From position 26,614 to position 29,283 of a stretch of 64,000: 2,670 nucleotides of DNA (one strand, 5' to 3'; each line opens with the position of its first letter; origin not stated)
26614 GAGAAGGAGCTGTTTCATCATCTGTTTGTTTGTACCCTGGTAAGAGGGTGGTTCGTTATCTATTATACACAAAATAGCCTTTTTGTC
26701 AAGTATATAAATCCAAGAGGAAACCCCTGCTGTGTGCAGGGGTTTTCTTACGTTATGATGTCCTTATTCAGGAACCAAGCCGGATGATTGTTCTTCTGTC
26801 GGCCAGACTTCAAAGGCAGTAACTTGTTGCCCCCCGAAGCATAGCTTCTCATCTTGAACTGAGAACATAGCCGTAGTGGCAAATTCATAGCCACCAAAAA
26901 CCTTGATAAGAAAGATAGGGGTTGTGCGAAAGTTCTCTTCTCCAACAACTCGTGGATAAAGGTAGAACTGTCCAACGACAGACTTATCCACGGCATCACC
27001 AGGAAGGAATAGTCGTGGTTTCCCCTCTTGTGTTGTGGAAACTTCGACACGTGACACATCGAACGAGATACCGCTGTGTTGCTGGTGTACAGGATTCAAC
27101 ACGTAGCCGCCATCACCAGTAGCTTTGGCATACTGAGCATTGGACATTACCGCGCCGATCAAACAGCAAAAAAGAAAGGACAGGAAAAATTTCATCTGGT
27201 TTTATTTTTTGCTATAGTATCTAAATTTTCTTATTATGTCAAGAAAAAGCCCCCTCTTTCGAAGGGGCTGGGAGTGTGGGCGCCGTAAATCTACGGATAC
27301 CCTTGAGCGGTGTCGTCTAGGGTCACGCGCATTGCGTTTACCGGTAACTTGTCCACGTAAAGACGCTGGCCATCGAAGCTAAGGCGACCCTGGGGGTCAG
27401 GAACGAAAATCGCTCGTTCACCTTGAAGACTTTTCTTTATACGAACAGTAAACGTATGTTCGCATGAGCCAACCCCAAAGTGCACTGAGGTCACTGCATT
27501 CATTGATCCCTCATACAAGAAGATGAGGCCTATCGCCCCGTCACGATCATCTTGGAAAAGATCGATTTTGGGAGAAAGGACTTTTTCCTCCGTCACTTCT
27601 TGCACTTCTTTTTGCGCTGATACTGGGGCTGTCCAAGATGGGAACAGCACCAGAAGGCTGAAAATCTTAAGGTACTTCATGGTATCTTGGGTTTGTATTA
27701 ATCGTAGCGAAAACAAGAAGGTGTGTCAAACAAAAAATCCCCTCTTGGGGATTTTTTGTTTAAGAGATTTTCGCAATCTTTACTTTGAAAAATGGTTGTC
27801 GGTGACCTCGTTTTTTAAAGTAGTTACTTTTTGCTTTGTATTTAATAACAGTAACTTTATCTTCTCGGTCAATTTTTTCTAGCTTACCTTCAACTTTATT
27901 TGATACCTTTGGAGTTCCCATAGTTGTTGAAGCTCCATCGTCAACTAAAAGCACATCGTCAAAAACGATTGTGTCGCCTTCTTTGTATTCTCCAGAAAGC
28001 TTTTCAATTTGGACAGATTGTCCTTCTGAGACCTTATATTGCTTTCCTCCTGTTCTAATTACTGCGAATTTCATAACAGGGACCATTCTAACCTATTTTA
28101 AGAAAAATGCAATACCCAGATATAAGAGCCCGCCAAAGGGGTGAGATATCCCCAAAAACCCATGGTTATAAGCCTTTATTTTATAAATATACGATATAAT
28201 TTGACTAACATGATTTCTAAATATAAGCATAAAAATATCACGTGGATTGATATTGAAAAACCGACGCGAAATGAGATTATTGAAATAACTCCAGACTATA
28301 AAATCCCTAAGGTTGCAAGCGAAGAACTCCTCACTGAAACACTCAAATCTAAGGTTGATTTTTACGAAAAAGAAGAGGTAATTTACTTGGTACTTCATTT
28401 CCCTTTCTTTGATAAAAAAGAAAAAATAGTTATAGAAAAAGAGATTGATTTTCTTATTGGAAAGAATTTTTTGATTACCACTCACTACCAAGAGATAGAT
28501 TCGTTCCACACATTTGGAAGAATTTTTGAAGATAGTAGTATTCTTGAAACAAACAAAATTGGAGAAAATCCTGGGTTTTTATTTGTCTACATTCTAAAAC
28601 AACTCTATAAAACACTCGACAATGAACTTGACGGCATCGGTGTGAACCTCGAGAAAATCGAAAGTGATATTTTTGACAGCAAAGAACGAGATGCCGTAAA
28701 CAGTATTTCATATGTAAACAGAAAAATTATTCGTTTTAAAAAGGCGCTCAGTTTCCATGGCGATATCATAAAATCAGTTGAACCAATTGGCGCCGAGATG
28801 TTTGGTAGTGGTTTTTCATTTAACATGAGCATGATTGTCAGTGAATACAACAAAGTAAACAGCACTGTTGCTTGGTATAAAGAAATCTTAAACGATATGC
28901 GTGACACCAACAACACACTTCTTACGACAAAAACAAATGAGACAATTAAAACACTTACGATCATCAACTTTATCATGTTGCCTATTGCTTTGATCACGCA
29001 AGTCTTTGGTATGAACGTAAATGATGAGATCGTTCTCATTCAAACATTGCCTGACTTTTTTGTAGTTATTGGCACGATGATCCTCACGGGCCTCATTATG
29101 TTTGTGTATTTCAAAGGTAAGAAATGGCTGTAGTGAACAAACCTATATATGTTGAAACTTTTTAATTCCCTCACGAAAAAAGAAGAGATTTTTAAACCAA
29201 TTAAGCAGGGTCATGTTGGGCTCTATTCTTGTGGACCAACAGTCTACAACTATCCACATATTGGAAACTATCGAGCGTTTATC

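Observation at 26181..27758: Three tandem, individually promoted small secreted proteins wedged between recR and rplU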

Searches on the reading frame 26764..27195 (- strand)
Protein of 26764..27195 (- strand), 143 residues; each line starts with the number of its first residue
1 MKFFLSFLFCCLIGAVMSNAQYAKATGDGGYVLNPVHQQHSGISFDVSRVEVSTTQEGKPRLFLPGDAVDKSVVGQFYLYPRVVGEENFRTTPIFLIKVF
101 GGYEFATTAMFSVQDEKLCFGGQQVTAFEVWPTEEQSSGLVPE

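Call 6: search_protein_families(library=pfam, proteins=[window:26764-27195:-], max_evalue=1)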
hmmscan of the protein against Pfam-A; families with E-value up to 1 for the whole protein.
window:26764-27195:- (143 aa): 0 families

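Call 9: find_homologous_proteins(query=window:26764-27195:-, max_evalue=0.01)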
Query window:26764-27195:- (143 aa): 2 proteins with E <= 0.01 among 7 candidates.
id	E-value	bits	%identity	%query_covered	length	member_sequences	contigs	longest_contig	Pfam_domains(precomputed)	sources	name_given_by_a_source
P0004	2.3e-91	321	100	100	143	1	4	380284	-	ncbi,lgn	-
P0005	5.2e-78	278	89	100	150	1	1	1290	-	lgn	-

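Call 11: find_encoding_contigs(protein=P0004, flank=10000, max_places=6)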
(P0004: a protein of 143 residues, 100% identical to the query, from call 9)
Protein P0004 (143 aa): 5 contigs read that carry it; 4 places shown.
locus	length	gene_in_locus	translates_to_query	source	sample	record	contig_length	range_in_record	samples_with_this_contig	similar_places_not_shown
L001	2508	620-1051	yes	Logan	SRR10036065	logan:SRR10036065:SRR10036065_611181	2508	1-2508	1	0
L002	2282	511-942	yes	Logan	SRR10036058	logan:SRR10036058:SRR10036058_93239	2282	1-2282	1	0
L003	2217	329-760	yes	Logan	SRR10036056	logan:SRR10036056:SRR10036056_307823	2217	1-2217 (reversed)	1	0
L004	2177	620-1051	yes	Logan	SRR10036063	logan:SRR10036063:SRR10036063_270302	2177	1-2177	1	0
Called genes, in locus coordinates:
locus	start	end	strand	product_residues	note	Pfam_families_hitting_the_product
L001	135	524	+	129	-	-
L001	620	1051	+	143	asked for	-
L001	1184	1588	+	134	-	-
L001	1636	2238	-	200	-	PF21176:RecR_HhH (weak), PF13662:Toprim_4, PF01751:Toprim (weak)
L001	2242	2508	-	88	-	?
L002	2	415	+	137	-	?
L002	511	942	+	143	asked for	-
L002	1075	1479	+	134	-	-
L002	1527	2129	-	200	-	PF21176:RecR_HhH (weak), PF13662:Toprim_4, PF01751:Toprim (weak)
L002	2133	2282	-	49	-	?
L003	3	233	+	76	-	?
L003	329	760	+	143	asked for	-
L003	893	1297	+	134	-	-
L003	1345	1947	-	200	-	PF21176:RecR_HhH (weak), PF13662:Toprim_4, PF01751:Toprim (weak)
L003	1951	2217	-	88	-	?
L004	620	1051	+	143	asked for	-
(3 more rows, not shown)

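Call 14: find_encoding_contigs(protein=P0005, flank=10000, max_places=6)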
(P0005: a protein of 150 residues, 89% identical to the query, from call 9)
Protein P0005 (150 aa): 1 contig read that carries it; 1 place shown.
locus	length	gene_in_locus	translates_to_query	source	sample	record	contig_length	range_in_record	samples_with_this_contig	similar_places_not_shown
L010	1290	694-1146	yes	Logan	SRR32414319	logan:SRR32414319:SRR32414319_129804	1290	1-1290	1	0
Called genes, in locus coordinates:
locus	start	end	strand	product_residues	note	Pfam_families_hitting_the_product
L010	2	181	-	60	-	?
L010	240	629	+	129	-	-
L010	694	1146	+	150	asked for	-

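Call 36: search_protein_families(library=ncbifam, proteins=[window:26764-27195:-], max_evalue=0.1)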
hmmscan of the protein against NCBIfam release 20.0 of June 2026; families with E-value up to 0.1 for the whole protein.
window:26764-27195:- (143 aa): 0 families

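Call 55: search_dna_similar(query=window:26767-27135:-, collection=phages, mode=protein, max_evalue=0.01)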
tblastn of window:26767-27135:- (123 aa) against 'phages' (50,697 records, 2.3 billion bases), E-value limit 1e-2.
No match.

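Call 77: search_solved_structures(query=A2, max_evalue=1)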
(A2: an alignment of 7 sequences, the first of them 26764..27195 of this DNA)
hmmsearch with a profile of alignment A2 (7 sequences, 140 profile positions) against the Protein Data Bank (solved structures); distinct sequences matched with E-value up to 1: 0.

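Call 80: search_protein_families(library=phrogs, proteins=[window:26764-27195:-, L010:240-629:+], max_evalue=0.1)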
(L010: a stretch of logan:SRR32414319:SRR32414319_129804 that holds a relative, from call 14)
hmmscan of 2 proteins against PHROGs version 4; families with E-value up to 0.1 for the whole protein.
window:26764-27195:- (143 aa): 0 families

L010:240-629:+ (129 aa): 0 families

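Call 81: search_protein_families(library=padloc, proteins=[window:26764-27195:-, L010:240-629:+], max_evalue=0.1)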
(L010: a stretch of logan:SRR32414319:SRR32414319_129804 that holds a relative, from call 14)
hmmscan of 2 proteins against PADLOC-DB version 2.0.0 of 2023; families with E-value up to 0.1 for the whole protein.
window:26764-27195:- (143 aa): 0 families

L010:240-629:+ (129 aa): 0 families

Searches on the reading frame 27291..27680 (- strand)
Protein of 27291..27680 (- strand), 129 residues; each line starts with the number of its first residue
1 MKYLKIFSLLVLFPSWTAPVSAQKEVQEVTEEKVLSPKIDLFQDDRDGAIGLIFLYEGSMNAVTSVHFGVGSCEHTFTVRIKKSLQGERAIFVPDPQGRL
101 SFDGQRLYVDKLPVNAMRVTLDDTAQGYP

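Call 6: search_protein_families(library=pfam, proteins=[window:27291-27680:-], max_evalue=1)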
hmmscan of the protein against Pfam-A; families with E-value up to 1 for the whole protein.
window:27291-27680:- (129 aa): 0 families

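Call 10: find_homologous_proteins(query=window:27291-27680:-, max_evalue=0.01)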
Query window:27291-27680:- (129 aa): 1 proteins with E <= 0.01 among 13 candidates.
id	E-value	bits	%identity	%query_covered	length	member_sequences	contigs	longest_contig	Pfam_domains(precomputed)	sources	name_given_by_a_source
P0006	1.2e-59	218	99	78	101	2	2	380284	-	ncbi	-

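Call 36: search_protein_families(library=ncbifam, proteins=[window:27291-27680:-], max_evalue=0.1)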
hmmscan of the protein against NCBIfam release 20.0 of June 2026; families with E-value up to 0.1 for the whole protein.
window:27291-27680:- (129 aa): 2 families
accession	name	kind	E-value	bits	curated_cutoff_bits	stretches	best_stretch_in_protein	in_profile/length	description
TIGR02567.1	YscW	equivalog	0.055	13.6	58.2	1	51-106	43-95/124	YscW family type III secretion system pilotin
NF009238.0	PRK12592.1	equivalog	0.064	13.3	170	0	4-48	75-119/126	putative monovalent cation/H+ antiporter subunit G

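Call 53: find_related_loci(query=A3, collection=viral_contigs, flank=5000)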
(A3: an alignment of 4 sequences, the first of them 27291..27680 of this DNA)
Query A3 (129 aa) in viral_contigs; peptide patterns used: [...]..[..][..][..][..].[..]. (x = any residue, [..] = any of these).
16 stretches matched a pattern, but none encodes a relative of the query by tblastn (E <= 1e-3).

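Call 56: search_dna_similar(query=window:27294-27614:-, collection=phages, mode=protein, max_evalue=0.01)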
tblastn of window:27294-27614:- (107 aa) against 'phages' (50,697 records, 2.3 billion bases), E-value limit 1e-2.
No match.

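Call 78: search_solved_structures(query=A3, max_evalue=1)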
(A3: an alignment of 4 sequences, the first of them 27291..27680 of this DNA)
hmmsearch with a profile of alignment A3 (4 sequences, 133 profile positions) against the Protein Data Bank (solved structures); distinct sequences matched with E-value up to 1: 0.

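Call 80: search_protein_families(library=phrogs, proteins=[window:27291-27680:-], max_evalue=0.1)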
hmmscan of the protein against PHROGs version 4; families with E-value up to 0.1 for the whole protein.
window:27291-27680:- (129 aa): 0 families

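Call 81: search_protein_families(library=padloc, proteins=[window:27291-27680:-], max_evalue=0.1)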
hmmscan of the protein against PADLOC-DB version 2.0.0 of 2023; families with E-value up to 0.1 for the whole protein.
window:27291-27680:- (129 aa): 0 families

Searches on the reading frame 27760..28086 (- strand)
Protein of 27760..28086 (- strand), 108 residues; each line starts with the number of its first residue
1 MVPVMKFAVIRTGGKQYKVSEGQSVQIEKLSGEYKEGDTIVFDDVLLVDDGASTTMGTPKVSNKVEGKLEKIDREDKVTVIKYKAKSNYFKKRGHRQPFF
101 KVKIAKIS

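Call 6: search_protein_families(library=pfam, proteins=[window:27760-28086:-], max_evalue=1)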
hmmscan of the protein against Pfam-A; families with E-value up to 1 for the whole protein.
window:27760-28086:- (108 aa): 2 families
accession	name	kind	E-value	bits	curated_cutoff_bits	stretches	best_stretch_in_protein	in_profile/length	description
PF00829.26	Ribosomal_L21p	-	1.8e-30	105.6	27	1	7-107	2-99/99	Ribosomal prokaryotic L21 protein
PF21992.2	DUF6927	-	0.25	11.8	27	0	31-54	22-45/74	Domain of unknown function (DUF6927)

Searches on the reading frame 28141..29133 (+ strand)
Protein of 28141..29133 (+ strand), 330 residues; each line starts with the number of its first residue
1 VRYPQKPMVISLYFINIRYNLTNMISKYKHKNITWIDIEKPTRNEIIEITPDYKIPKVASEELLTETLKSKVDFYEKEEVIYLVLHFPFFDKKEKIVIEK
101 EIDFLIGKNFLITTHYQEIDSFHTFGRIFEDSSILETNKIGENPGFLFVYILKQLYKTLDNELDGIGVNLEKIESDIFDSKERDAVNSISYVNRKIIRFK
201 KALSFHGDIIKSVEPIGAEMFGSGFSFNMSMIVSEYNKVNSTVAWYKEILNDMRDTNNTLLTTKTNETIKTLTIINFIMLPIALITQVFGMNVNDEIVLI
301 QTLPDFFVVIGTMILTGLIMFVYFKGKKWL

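Call 6: search_protein_families(library=pfam, proteins=[window:28141-29133:+], max_evalue=1)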
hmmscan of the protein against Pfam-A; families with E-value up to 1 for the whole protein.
window:28141-29133:+ (330 aa): 2 families
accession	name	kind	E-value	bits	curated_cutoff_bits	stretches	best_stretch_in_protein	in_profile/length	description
PF01544.23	CorA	-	1e-43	150.2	27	1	31-325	2-291/292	CorA-like Mg2+ transporter protein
PF20990.2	DUF2207_C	-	0.18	12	33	1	238-323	103-184/247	Predicted membrane protein (DUF2207) C-terminal domain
